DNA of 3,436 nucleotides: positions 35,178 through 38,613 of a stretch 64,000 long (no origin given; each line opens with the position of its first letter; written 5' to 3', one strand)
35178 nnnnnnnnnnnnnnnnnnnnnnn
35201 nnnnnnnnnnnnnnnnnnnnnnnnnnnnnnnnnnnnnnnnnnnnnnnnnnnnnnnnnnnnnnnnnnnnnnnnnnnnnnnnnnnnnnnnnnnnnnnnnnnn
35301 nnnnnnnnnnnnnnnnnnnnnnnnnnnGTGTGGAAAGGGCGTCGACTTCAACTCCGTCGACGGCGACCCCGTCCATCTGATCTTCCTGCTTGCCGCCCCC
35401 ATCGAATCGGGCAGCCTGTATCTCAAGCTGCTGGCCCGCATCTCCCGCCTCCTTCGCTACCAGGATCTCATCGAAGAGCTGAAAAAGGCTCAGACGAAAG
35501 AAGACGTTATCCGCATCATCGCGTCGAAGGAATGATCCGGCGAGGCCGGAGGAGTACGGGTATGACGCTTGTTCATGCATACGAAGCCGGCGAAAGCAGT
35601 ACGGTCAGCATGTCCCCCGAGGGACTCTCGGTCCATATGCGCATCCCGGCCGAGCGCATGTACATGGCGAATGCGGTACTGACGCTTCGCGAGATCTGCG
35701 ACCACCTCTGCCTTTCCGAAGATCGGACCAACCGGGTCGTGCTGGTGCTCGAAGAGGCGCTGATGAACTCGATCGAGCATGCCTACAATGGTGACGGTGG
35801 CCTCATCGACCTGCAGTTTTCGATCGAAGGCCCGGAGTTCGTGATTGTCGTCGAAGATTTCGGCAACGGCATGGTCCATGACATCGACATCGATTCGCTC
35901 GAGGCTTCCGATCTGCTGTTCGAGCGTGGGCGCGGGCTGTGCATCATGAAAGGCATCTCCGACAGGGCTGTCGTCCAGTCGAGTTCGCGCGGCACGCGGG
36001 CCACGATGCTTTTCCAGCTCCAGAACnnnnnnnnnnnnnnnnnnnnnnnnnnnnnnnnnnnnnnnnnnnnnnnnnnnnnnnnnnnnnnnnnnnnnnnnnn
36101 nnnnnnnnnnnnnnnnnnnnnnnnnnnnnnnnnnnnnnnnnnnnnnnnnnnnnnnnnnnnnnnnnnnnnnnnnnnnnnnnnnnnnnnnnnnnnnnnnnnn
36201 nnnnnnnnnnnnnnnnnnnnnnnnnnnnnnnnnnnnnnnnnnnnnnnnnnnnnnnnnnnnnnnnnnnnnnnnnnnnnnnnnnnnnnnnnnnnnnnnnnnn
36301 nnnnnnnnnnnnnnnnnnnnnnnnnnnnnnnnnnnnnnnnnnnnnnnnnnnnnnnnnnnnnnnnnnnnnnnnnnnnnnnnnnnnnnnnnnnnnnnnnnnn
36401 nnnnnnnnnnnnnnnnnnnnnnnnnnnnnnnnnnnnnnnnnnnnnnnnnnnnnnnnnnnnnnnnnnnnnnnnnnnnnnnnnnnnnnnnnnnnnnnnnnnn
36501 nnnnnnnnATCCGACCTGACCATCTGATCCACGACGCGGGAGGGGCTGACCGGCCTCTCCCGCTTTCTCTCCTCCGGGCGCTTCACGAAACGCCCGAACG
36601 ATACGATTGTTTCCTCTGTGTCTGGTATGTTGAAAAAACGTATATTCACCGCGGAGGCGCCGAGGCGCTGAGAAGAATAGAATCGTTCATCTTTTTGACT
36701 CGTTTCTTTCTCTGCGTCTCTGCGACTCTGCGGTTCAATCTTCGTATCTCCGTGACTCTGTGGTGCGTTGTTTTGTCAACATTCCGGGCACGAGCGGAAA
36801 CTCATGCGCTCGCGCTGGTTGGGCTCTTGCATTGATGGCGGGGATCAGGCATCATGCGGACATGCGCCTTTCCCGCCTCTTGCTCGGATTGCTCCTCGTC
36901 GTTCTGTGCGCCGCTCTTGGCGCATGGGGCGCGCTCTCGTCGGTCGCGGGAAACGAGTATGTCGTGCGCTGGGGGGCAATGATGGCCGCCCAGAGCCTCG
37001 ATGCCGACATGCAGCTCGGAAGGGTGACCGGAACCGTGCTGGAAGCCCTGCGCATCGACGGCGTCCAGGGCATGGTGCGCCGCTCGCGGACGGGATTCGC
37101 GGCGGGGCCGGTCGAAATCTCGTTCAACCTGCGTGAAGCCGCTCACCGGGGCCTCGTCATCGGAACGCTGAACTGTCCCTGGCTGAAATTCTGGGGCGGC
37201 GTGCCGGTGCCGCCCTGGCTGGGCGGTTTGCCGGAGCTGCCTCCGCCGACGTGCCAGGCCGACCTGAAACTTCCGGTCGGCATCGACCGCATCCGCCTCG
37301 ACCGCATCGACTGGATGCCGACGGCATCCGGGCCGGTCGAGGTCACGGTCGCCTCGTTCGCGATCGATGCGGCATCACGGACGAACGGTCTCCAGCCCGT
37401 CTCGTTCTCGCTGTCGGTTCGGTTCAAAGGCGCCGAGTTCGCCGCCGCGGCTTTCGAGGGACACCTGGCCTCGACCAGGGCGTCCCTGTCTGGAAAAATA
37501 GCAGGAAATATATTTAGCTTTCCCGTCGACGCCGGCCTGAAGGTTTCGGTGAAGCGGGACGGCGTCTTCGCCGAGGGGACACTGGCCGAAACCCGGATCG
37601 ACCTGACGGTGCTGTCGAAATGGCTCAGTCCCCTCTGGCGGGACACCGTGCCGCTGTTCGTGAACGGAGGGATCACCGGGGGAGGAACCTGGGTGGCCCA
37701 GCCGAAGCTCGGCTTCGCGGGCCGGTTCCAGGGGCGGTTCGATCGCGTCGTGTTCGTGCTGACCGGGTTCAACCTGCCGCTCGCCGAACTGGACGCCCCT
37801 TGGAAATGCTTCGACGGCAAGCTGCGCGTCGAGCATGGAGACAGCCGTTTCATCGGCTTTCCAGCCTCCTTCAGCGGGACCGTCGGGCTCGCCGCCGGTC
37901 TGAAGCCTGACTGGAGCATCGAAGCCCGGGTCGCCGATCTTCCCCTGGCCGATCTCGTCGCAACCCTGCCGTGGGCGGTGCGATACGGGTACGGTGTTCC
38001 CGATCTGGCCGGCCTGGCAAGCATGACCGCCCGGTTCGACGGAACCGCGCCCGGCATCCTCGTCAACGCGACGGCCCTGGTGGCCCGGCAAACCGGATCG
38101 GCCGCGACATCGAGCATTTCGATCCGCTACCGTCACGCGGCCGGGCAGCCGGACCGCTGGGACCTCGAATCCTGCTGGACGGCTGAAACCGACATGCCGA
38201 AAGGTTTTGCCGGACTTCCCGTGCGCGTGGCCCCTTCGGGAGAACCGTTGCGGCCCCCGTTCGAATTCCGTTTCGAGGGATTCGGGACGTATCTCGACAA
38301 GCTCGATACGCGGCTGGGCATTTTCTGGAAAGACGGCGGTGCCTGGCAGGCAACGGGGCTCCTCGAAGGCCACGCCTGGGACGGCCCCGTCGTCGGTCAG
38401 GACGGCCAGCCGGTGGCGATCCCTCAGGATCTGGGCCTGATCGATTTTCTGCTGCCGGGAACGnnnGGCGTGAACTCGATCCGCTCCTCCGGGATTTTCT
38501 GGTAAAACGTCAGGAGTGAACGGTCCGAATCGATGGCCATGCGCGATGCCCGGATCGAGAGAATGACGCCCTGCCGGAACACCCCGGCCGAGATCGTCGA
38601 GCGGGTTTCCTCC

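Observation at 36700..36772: Two-copy intergenic inverted-repeat element (copy A; partner at 60099-60175)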

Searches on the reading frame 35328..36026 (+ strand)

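Call 10: search_protein_families(library=pfam, proteins=[window:35328-36026:+])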
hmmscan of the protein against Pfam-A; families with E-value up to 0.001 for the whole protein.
window:35328-36026:+ (233 aa): 2 families
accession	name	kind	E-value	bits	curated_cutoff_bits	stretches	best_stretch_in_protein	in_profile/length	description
PF13581.12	HATPase_c_2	-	2.6e-20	73.2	27.4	1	106-227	1-125/127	Histidine kinase-like ATPase domain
PF02518.31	HATPase_c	-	6e-07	30.3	26.4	1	135-231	4-109/111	Histidine kinase-, DNA gyrase B-, and HSP90-like ATPase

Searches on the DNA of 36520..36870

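Call 36: search_rna_families(source=window, start=36520, end=36870, threshold=evalue, max_evalue=10)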
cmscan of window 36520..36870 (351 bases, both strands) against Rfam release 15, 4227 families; matches with E-value up to 10: 8.
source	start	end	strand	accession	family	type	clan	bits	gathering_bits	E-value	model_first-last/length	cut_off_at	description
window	36646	36736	+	RF03846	mir-4861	Gene; miRNA;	-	23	100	0.017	1-94/94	no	mir-4861 microRNA precursor family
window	36648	36735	+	RF04083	MIR528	Gene; miRNA;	-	20.4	62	0.089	1-89/89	no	MIR528 microRNA precursor family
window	36653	36729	+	RF03792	MIR6462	Gene; miRNA;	-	20.3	96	0.34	1-119/119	no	MIR6462 microRNA precursor family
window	36643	36740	+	RF04164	MIR1507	Gene; miRNA;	-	20.2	73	0.039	1-107/107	no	MIR1507 microRNA precursor family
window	36745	36853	+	RF02110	DLEU2_6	Gene; lncRNA;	-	16.6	60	0.91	1-135/135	no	Deleted in lymphocytic leukemia 2 conserved region 6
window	36533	36567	+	RF03778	mir-483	Gene; miRNA;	-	15.5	60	3.1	1-75/75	no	mir-483 microRNA precursor family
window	36537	36561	-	RF02814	Sso133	Gene; sRNA;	-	15.3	44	2.3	33-57/73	no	Sulfolobus sRNA133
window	36574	36597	-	RF03861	mir-4484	Gene; miRNA;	-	14.6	90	9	1-89/89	no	mir-4484 microRNA precursor family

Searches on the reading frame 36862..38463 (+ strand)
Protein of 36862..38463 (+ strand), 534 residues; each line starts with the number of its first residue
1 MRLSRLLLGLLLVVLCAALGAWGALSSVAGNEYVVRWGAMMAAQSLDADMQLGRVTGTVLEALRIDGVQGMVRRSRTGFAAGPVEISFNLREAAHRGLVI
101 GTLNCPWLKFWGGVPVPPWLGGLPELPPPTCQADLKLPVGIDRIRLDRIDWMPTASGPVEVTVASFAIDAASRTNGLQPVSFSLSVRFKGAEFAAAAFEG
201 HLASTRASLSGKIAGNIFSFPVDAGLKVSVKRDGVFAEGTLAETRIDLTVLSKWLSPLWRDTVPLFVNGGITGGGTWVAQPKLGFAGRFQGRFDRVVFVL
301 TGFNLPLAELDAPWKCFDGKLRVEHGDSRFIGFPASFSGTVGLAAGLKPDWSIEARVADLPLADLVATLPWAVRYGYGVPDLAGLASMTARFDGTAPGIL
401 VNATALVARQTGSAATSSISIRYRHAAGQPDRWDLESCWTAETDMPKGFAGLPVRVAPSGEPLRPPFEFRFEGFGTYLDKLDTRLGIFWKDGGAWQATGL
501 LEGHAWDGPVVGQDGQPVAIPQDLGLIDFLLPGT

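Call 10: search_protein_families(library=pfam, proteins=[window:36862-38463:+])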
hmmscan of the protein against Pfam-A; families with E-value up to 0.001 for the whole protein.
window:36862-38463:+ (534 aa): 0 families

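Call 15: find_homologous_proteins(query=window:36862-38463:+)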
Query window:36862-38463:+ (534 aa): 11 proteins with E <= 0.001 among 8000 candidates.
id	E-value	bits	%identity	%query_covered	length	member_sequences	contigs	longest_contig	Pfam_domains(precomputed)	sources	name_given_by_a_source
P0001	0.0e+0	1069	88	100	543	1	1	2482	-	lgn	-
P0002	0.0e+0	1056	87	100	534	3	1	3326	-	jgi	-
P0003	0.0e+0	1051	86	100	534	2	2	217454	-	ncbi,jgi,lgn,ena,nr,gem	ncbi:MAG TPA: hypothetical protein PLU72_02650 [Candidatus Ozemobacteraceae bacterium]|nr:hypothetic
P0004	0.0e+0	1045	86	100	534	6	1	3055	-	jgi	-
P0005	0.0e+0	1027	85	100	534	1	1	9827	-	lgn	-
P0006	3.9e-291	985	81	100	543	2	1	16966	-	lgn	-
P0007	3.6e-233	794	65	97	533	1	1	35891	-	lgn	-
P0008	4.0e-225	767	63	100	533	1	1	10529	-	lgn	-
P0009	1.6e-171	590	51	95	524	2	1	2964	-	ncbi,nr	ncbi:MAG TPA: hypothetical protein PKM25_09955 [Candidatus Ozemobacteraceae bacterium]|nr:hypothetic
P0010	3.0e-149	517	46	100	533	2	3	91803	-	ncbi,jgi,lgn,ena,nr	ncbi:MAG TPA: hypothetical protein PLP29_05170 [Candidatus Ozemobacteraceae bacterium]|nr:hypothetic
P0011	1.2e-148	515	47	97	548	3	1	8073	-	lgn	-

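Call 16: find_encoding_contigs(protein=P0003, flank=10000, max_places=4)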
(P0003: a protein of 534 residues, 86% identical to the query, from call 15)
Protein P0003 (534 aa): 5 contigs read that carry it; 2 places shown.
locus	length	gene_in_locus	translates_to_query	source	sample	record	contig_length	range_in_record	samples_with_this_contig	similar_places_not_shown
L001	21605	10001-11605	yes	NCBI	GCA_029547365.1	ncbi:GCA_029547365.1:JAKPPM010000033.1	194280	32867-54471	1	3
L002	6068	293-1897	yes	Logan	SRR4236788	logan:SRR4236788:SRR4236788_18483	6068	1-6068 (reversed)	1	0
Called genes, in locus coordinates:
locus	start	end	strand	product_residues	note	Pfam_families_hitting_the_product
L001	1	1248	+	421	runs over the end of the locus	PF01595:CNNM, PF00571:CBS (weak), PF03471:CorC_HlyC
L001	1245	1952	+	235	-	PF04367:DUF502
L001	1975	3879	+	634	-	PF11258:DUF3048, PF17479:DUF3048_C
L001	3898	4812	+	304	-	PF03193:RsgA_GTPase (faint), PF00350:Dynamin_N (weak), PF01926:MMR_HSR1, PF02421:FeoB_N (weak), PF04548:AIG1 (weak), PF07650:KH_2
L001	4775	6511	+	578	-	PF02985:HEAT (faint), PF03130:HEAT_PBS (faint), PF13646:HEAT_2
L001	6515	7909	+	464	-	PF00072:Response_reg, PF00158:Sigma54_activat, PF14532:Sigma54_activ_2, PF00004:AAA (weak), PF07728:AAA_5 (weak), PF25601:AAA_lid_14, PF02954:HTH_8 (weak)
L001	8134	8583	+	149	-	PF00359:PTS_EIIA_2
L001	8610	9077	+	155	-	PF13581:HATPase_c_2, PF02518:HATPase_c (weak)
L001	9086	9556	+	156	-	PF00334:NDK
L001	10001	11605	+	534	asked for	-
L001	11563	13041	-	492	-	PF20250:FapA_N, PF03961:FapA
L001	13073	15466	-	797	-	PF04234:CopC (faint), PF13205:Big_5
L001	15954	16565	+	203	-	-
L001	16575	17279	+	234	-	-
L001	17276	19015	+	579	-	PF02874:ATP-synt_ab_N (weak), PF16886:ATP-synt_ab_Xtn, PF00006:ATP-synt_ab, PF22919:ATP-synt_VA_C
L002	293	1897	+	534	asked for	-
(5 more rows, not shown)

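Call 17: find_encoding_contigs(protein=P0007, flank=10000, max_places=3)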
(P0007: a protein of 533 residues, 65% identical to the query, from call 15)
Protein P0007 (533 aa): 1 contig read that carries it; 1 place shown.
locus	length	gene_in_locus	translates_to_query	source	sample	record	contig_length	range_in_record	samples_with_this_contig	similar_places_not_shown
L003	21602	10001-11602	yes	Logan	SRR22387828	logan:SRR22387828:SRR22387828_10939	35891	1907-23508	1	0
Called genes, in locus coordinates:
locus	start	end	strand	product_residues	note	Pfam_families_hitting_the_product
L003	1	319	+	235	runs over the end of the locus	PF04367:DUF502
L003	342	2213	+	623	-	PF11258:DUF3048, PF17479:DUF3048_C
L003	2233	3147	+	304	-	PF03193:RsgA_GTPase (faint), PF00350:Dynamin_N (weak), PF01926:MMR_HSR1, PF02421:FeoB_N, PF04548:AIG1 (weak), PF07650:KH_2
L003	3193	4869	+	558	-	PF02985:HEAT (faint), PF13646:HEAT_2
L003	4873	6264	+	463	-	PF00072:Response_reg, PF00158:Sigma54_activat, PF14532:Sigma54_activ_2, PF00004:AAA (weak), PF07724:AAA_2 (weak), PF07728:AAA_5 (weak), PF25601:AAA_lid_14, PF02954:HTH_8 (weak)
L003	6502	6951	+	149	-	PF00359:PTS_EIIA_2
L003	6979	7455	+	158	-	PF13581:HATPase_c_2, PF02518:HATPase_c (weak)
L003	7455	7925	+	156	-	PF00334:NDK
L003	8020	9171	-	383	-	PF01435:Peptidase_M48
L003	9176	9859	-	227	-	PF01987:AIM24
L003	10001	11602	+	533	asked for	-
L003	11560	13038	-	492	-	PF20250:FapA_N, PF03961:FapA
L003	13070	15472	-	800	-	PF13205:Big_5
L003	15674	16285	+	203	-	-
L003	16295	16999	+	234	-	-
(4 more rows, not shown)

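Call 18: find_encoding_contigs(protein=P0010, flank=10000, max_places=3)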
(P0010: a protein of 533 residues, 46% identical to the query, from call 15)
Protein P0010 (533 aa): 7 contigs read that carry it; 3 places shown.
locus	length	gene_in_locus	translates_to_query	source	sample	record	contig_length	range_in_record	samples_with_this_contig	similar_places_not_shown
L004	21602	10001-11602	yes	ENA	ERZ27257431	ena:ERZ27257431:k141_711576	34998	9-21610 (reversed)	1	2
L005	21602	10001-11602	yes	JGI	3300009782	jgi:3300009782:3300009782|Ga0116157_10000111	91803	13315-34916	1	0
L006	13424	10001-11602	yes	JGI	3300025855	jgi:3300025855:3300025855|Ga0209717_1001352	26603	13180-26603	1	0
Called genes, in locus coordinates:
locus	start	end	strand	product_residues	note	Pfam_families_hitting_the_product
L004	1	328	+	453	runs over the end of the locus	PF01595:CNNM, PF00571:CBS (weak), PF03471:CorC_HlyC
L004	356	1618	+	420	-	PF01595:CNNM, PF00571:CBS, PF03471:CorC_HlyC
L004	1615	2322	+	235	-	PF04367:DUF502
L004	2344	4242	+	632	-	PF11258:DUF3048, PF17479:DUF3048_C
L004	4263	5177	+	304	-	PF00009:GTP_EFTU (faint), PF03193:RsgA_GTPase (faint), PF00350:Dynamin_N (weak), PF01926:MMR_HSR1, PF02421:FeoB_N (weak), PF04548:AIG1, PF07650:KH_2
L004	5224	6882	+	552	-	PF02985:HEAT (faint), PF13646:HEAT_2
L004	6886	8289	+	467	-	PF00072:Response_reg, PF00158:Sigma54_activat, PF14532:Sigma54_activ_2, PF00004:AAA (faint), PF07728:AAA_5 (weak), PF25601:AAA_lid_14, PF02954:HTH_8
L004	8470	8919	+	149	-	PF00359:PTS_EIIA_2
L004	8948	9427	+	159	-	PF13581:HATPase_c_2, PF02518:HATPase_c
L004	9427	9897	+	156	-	PF00334:NDK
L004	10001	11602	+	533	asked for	-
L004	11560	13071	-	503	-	PF20250:FapA_N, PF03961:FapA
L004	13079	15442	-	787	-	PF13205:Big_5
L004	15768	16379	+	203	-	-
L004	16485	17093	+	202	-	-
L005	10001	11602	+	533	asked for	-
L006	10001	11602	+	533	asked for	-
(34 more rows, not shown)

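Call 27: find_encoding_contigs(protein=P0006, flank=10000, max_places=3)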
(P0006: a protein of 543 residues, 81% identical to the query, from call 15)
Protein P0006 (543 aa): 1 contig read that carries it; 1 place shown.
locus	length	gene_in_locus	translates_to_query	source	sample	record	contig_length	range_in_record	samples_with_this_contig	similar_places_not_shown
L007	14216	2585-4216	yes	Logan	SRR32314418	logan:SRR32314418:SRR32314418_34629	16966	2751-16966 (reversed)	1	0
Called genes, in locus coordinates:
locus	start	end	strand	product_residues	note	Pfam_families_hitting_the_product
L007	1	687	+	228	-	?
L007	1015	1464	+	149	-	PF00359:PTS_EIIA_2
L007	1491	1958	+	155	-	PF13581:HATPase_c_2, PF02518:HATPase_c (weak)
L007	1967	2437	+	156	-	PF00334:NDK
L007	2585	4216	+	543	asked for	-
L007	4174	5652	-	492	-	PF20250:FapA_N, PF03961:FapA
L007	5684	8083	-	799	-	PF13205:Big_5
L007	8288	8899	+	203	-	-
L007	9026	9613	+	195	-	-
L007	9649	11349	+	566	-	PF02874:ATP-synt_ab_N (faint), PF16886:ATP-synt_ab_Xtn, PF00006:ATP-synt_ab, PF22919:ATP-synt_VA_C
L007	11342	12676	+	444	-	PF02874:ATP-synt_ab_N (weak), PF00006:ATP-synt_ab, PF22919:ATP-synt_VA_C (weak)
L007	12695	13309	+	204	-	PF01813:ATP-synt_D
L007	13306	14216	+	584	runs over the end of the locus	PF01496:V_ATPase_I (faint)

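Call 28: find_encoding_contigs(protein=P0005, flank=10000, max_places=3)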
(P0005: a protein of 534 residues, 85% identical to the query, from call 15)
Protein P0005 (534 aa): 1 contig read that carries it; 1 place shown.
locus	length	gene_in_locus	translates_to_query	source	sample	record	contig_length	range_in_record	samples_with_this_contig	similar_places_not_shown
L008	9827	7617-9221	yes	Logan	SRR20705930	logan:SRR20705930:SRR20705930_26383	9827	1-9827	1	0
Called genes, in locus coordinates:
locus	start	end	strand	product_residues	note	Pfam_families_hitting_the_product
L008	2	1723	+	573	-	?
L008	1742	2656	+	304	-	PF03193:RsgA_GTPase (faint), PF00350:Dynamin_N (weak), PF01926:MMR_HSR1, PF02421:FeoB_N (weak), PF04548:AIG1 (weak), PF07650:KH_2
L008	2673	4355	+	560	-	PF02985:HEAT (faint), PF03130:HEAT_PBS (faint), PF13646:HEAT_2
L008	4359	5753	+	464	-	PF00072:Response_reg, PF00158:Sigma54_activat, PF14532:Sigma54_activ_2, PF00004:AAA (weak), PF07728:AAA_5 (weak), PF25601:AAA_lid_14, PF02954:HTH_8 (weak)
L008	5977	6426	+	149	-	PF00359:PTS_EIIA_2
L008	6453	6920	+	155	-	PF13581:HATPase_c_2, PF02518:HATPase_c (weak)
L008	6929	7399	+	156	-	PF00334:NDK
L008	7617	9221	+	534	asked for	-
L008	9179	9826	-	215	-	?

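Call 29: find_encoding_contigs(protein=P0001, flank=10000, max_places=3)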
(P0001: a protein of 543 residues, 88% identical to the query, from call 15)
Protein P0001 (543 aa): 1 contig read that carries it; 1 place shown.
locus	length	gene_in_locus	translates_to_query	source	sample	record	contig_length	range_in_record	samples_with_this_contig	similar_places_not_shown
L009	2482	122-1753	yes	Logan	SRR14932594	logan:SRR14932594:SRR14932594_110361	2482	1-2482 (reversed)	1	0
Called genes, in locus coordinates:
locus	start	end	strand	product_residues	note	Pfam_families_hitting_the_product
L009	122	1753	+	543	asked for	-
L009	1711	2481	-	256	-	?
